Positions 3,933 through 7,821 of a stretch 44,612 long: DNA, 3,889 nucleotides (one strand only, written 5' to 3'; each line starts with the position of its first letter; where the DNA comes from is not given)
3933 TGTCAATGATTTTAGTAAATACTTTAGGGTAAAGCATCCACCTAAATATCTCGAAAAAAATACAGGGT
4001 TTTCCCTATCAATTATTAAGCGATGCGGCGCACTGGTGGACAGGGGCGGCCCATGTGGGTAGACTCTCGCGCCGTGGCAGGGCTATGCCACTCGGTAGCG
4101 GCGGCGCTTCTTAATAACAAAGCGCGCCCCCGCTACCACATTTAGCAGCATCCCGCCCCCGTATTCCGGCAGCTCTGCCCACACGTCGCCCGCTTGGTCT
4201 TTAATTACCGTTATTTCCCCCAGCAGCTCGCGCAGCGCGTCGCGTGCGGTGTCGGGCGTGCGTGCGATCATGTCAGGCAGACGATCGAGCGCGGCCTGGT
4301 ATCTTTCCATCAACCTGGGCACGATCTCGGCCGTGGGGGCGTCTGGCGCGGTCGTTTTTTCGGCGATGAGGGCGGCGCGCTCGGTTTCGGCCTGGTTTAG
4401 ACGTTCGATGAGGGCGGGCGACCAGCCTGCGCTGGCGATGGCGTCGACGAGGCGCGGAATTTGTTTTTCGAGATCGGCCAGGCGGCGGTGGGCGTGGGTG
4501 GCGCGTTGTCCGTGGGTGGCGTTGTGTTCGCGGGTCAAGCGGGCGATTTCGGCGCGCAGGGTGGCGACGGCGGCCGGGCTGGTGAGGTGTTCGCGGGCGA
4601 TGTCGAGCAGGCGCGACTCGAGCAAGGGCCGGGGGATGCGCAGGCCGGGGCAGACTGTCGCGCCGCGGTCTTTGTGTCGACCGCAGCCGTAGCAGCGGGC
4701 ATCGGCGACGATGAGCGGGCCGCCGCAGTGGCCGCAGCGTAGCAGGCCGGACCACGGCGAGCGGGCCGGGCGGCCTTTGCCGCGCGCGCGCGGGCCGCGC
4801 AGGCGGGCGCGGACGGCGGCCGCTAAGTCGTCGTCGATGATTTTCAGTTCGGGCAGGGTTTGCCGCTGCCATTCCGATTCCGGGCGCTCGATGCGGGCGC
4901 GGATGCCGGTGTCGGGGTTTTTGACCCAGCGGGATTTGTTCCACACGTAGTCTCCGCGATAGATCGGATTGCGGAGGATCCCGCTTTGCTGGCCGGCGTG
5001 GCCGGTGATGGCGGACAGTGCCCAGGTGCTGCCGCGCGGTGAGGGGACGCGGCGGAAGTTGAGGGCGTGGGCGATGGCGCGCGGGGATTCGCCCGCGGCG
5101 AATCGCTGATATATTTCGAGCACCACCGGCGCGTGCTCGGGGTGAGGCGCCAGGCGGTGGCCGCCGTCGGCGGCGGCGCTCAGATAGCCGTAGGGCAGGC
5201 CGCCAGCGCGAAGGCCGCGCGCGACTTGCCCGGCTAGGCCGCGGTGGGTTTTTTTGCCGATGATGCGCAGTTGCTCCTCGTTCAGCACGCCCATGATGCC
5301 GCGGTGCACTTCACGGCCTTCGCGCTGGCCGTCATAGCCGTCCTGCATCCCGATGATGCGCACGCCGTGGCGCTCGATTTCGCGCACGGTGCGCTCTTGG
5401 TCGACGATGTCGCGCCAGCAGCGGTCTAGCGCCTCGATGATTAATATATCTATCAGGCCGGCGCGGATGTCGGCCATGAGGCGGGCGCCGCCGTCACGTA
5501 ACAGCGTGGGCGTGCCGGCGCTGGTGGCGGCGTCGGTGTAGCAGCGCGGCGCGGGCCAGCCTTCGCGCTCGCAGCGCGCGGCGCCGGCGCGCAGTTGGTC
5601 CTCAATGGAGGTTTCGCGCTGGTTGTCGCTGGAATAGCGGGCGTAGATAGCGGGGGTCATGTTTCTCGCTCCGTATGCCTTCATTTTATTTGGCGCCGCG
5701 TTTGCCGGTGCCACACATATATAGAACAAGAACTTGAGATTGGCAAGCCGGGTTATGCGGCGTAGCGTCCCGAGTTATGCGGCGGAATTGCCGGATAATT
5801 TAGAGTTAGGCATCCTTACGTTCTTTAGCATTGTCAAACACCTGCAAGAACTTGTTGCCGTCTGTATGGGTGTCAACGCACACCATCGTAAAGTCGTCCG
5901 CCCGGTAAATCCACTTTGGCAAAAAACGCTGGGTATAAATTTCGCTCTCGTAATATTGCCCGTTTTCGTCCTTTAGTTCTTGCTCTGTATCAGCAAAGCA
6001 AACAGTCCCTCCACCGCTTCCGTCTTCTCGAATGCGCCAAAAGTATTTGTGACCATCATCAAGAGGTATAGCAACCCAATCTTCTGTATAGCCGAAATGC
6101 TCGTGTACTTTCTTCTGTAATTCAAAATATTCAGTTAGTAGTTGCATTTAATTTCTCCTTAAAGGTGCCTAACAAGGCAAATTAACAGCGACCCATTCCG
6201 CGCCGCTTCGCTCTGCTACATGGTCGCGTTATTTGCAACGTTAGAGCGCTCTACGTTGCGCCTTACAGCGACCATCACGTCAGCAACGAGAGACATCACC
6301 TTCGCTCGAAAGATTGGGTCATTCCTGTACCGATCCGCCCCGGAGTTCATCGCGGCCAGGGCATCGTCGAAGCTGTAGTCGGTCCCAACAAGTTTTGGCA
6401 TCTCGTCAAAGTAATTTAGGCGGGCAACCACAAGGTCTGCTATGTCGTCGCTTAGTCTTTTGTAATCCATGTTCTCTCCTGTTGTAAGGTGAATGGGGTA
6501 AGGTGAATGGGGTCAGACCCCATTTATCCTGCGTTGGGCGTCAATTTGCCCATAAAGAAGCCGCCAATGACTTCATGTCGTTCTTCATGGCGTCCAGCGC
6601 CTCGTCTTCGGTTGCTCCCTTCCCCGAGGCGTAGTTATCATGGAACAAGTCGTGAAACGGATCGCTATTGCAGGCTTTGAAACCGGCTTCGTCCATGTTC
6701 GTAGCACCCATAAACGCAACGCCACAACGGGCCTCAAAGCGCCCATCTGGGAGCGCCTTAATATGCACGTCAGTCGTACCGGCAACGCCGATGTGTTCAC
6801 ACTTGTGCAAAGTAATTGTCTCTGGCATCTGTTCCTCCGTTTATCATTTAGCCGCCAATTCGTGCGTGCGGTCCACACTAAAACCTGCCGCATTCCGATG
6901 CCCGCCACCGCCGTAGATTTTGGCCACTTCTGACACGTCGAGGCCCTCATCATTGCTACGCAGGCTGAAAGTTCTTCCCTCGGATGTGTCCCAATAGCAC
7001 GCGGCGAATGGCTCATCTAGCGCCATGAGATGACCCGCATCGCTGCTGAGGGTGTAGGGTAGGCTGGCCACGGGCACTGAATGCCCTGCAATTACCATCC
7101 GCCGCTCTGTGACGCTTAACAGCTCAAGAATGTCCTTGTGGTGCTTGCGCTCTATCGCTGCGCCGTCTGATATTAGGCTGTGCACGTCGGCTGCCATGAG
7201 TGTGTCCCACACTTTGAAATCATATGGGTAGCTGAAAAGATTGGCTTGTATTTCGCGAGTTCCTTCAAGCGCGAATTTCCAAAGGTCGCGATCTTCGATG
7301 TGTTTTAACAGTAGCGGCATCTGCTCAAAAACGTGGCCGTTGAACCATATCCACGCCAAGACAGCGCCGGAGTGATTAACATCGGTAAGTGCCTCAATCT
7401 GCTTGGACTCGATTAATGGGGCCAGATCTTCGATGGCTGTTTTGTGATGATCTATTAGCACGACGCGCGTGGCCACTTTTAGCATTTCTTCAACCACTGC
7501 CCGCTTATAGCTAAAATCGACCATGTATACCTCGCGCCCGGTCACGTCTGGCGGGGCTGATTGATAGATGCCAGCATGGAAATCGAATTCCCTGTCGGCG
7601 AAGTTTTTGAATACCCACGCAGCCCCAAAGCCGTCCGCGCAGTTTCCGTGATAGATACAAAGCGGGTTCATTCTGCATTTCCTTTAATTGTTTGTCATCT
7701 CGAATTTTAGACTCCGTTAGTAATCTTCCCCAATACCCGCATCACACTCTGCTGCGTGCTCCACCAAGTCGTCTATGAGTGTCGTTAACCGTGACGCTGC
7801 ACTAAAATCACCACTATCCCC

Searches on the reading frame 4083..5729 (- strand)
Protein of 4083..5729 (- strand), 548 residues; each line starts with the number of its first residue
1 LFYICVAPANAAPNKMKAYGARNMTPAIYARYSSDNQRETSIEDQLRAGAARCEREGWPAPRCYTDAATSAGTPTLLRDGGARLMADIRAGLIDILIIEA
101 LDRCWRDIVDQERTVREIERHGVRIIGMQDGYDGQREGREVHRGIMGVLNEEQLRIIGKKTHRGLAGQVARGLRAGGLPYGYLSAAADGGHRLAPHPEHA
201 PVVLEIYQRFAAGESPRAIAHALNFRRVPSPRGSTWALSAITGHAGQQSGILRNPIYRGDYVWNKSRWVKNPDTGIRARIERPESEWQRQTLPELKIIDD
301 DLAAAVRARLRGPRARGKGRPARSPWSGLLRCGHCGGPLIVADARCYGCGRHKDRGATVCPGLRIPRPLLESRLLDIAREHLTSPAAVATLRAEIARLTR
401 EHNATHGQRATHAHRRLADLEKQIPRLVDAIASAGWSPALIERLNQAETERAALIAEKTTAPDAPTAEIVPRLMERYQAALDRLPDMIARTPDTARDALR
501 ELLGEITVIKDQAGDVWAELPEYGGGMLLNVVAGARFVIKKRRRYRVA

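Call 19: search_protein_families(library=phrogs, proteins=[window:4083-5729:-], max_evalue=0.00001)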
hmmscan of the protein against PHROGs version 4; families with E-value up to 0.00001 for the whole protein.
window:4083-5729:- (548 aa): 2 families
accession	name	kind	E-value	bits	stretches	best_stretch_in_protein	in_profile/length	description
phrog_95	-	integration and excision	8.5e-83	280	1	16-514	80-561/651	integrase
phrog_125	-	DNA, RNA and nucleotide metabolism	2.2e-18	67.7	1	18-227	14-193/254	DNA invertase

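Call 20: search_protein_families(library=pfam, proteins=[window:4083-5729:-], max_evalue=0.001)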
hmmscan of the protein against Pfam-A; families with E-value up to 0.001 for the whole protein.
window:4083-5729:- (548 aa): 3 families
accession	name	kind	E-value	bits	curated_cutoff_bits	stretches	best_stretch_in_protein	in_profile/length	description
PF00239.26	Resolvase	-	8.8e-25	87.9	23.3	1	27-172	2-143/145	Resolvase, N terminal domain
PF07508.19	Recombinase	-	1.2e-17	64.4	21.1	1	197-311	1-100/102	Recombinase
PF13408.12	Zn_ribbon_recom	-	6.2e-08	33.3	25.3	1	327-375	3-54/58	Recombinase zinc beta ribbon domain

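Call 46: search_protein_families(library=ncbifam, proteins=[window:4083-5729:-], max_evalue=0.001)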
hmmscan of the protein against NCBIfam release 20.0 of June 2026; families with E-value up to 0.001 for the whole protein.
window:4083-5729:- (548 aa): 4 families
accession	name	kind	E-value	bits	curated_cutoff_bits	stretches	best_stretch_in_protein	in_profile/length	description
NF041201.1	recomb_XisF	equivalog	1.4e-19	70.4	375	1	29-428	4-390/465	fdxN element excision recombinase XisF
NF047343.1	SCCmet_CcrB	equivalog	6.6e-14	51.4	900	1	27-384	10-366/542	cassette chromosome recombinase CcrB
NF047344.1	SCCmet_CcrA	equivalog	1.5e-05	24.3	700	1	29-224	7-195/442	cassette chromosome recombinase CcrA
NF033518.0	transpos_IS607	equivalog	0.00015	21.4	110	1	25-162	55-184/187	IS607 family transposase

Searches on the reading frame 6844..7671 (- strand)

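Call 19: search_protein_families(library=phrogs, proteins=[window:6844-7671:-], max_evalue=0.00001)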
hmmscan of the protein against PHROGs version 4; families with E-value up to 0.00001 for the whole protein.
window:6844-7671:- (275 aa): 1 family
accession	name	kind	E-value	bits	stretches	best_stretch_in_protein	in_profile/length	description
phrog_4771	-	other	1.6e-101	341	1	1-272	16-289/363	DHH phosphoesterase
